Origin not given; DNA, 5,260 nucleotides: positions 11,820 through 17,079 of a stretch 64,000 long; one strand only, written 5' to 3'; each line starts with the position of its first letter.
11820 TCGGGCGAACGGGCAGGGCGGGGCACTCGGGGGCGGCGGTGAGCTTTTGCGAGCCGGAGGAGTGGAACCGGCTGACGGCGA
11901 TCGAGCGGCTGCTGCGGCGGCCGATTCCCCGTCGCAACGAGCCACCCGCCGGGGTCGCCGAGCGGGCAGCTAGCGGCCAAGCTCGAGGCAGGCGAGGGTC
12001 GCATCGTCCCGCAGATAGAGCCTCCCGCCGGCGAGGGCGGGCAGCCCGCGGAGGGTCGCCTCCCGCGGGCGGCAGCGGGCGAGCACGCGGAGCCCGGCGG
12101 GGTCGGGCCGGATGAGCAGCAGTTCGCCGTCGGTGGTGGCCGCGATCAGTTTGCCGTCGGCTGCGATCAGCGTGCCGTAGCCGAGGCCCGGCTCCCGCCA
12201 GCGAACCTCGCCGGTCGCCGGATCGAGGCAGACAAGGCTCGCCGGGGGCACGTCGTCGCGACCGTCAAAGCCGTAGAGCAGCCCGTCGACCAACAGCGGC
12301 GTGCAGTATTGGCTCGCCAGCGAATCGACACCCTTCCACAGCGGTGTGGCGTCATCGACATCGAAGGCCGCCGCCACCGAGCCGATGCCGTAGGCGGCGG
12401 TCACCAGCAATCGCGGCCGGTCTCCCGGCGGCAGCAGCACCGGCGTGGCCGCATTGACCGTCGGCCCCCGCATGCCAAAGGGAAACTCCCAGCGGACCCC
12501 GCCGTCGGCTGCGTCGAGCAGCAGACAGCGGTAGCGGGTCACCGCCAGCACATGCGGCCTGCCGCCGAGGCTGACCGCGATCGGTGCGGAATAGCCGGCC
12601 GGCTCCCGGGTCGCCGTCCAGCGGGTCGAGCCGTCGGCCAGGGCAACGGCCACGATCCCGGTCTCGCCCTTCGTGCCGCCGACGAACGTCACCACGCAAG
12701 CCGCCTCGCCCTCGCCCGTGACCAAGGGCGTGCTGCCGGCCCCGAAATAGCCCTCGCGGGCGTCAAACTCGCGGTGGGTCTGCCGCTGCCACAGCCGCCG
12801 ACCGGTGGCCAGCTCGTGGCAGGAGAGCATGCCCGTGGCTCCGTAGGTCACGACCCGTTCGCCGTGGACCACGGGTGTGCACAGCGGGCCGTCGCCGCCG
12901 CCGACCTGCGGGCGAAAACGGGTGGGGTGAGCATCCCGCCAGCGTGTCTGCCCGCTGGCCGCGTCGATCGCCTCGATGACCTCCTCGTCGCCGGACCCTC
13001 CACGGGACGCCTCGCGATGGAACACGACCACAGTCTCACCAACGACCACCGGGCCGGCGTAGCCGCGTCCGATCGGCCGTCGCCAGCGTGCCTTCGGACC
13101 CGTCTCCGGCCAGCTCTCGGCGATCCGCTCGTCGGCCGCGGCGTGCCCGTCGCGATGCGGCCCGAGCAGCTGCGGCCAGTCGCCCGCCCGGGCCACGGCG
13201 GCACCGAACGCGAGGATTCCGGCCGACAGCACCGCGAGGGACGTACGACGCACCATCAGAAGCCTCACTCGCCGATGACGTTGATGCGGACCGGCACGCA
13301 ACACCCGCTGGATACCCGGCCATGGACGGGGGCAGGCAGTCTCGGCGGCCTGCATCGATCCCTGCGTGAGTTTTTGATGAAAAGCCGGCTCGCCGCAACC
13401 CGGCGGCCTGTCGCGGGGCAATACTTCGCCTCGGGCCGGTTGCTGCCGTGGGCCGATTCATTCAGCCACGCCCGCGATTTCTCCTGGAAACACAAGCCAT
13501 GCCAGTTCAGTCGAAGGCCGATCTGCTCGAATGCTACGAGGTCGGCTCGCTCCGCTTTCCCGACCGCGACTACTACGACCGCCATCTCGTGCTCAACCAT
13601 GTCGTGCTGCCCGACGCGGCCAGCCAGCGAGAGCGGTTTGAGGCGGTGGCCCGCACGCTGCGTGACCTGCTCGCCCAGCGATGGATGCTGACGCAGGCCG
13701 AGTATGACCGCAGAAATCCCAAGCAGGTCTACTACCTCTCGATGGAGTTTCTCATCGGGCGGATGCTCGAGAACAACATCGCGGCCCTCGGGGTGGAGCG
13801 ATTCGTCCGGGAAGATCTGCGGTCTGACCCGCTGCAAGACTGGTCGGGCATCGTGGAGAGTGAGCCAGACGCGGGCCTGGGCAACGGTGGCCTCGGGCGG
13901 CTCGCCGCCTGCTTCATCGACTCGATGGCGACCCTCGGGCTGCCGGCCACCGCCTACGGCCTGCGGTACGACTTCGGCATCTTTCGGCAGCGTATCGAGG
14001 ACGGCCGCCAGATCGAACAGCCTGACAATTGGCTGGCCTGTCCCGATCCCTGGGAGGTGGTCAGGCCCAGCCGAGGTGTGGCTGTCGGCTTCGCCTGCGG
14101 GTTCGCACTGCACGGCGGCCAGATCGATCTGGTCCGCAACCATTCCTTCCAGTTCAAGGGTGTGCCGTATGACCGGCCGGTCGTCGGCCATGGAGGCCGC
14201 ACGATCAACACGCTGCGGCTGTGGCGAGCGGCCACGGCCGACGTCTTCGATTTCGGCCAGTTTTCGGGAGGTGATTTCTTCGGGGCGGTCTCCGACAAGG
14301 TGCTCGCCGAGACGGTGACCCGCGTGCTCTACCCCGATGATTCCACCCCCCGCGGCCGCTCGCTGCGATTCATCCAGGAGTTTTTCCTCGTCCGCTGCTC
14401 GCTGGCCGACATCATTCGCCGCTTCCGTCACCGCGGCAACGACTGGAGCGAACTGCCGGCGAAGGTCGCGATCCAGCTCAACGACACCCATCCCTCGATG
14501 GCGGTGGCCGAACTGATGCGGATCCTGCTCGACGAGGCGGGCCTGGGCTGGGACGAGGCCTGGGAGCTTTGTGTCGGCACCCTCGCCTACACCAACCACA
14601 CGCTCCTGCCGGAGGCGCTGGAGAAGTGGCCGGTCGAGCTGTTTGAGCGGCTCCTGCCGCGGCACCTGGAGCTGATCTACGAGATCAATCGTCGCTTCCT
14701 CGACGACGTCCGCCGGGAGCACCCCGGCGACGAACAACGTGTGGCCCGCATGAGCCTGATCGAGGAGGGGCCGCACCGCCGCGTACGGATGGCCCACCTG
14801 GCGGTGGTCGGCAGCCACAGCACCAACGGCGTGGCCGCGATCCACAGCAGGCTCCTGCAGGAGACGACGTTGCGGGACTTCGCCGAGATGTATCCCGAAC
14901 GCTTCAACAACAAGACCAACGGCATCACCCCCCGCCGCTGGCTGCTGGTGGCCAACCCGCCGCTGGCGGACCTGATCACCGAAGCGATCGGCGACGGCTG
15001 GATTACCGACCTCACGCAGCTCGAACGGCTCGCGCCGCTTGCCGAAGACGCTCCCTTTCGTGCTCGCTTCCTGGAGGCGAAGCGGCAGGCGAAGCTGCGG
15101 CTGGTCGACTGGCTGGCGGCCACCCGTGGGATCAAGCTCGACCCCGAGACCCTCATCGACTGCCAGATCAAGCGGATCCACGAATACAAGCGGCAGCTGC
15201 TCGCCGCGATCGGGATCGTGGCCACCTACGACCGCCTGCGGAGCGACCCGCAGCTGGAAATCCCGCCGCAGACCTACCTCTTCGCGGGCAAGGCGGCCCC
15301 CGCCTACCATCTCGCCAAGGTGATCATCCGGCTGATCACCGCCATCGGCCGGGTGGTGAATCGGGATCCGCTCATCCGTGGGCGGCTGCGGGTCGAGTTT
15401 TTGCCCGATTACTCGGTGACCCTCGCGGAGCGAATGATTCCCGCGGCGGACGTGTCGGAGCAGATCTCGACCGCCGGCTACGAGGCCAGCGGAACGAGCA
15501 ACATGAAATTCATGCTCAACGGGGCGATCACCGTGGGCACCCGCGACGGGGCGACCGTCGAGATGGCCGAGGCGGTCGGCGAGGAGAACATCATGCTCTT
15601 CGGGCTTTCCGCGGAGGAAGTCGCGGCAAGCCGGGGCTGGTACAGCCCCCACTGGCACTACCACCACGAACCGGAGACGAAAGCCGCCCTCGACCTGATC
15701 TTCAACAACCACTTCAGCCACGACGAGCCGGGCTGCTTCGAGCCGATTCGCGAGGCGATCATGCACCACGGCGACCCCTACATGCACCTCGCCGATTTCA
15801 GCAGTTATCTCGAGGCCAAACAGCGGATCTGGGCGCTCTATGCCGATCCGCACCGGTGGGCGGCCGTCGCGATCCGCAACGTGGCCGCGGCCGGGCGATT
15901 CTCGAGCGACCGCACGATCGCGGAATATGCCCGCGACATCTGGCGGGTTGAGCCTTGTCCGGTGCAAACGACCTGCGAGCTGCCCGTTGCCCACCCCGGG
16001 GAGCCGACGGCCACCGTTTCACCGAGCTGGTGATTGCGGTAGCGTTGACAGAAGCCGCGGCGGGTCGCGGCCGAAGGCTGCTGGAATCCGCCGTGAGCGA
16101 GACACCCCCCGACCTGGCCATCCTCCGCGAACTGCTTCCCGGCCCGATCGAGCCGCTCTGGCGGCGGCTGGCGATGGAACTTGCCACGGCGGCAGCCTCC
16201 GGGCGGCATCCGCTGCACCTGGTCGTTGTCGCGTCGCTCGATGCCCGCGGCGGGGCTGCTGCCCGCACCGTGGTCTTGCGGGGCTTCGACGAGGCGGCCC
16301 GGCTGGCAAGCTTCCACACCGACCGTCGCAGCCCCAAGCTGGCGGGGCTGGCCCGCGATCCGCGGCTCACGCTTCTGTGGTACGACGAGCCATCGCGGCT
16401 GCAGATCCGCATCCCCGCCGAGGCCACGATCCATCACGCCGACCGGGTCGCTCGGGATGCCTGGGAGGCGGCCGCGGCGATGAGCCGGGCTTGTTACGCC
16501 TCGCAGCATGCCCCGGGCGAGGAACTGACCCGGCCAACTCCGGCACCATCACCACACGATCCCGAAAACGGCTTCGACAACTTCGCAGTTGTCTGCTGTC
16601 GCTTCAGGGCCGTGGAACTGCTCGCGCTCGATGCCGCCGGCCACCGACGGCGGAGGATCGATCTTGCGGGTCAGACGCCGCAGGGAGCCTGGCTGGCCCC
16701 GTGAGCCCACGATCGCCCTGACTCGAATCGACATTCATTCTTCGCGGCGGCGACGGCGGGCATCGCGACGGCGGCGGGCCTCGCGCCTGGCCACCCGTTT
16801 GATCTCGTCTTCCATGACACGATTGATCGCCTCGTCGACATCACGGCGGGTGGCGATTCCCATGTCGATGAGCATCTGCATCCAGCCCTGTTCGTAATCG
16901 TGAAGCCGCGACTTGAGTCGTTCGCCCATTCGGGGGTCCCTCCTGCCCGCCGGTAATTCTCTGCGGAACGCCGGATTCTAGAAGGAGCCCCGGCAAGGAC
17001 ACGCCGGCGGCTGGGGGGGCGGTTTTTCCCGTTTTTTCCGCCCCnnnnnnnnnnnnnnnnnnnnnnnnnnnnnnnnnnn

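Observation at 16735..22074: Amino-acid ABC importer operon ending in a divergent ADP-ribosylglycohydrolase-fold protein and a stand-alone OvoA-C-terminal-like methyltransferase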

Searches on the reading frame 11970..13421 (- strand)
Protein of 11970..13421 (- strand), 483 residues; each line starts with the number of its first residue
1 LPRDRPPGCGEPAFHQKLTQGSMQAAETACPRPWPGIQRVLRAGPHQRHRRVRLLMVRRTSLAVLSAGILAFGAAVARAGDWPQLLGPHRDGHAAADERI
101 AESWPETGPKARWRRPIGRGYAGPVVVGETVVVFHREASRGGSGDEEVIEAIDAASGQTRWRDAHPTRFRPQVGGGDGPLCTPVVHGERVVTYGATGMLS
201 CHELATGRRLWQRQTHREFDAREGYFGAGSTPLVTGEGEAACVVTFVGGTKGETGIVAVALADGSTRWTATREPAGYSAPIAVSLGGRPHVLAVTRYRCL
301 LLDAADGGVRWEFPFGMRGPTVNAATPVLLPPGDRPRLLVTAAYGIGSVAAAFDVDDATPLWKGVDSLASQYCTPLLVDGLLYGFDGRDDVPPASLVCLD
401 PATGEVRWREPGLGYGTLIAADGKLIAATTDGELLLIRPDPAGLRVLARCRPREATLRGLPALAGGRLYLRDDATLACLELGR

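Call 29: search_protein_families(library=pfam, proteins=[window:11970-13421:-], max_evalue=0.001)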
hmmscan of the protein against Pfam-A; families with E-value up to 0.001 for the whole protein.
window:11970-13421:- (483 aa): 2 families
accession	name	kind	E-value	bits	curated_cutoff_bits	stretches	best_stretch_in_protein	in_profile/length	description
PF13360.13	PQQ_2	-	3.4e-24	86.2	27.6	1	146-409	2-232/233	Outer membrane protein assembly factor BamB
PF01011.28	PQQ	-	1.2e-06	28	26.7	0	370-409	48-82/595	Glucose/ethanol/alcohol dehydrogenase, beta-propeller domain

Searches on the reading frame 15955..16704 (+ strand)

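Call 43: search_protein_families(library=ncbifam, proteins=[window:15955-16704:+], max_evalue=0.00001)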
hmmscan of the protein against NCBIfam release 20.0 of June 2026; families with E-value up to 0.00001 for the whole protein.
window:15955-16704:+ (249 aa): 1 family
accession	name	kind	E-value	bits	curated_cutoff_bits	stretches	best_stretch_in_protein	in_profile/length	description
TIGR04026.2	PPOX_FMN_cyano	equivalog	1.3e-12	48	220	1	89-234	23-175/191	Npun_F5749 family FMN-dependent PPOX-type flavoprotein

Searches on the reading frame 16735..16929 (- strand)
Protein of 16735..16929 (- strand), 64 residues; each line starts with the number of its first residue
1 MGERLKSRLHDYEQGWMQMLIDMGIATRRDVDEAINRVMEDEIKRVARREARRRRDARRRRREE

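Call 4: search_protein_families(library=pfam, proteins=[window:16735-16929:-], max_evalue=0.01)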
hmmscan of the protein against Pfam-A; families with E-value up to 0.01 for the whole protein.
window:16735-16929:- (64 aa): 0 families

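Call 5: search_protein_families(library=ncbifam, proteins=[window:16735-16929:-], max_evalue=0.01)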
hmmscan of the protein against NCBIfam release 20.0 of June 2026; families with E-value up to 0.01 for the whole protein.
window:16735-16929:- (64 aa): 0 families
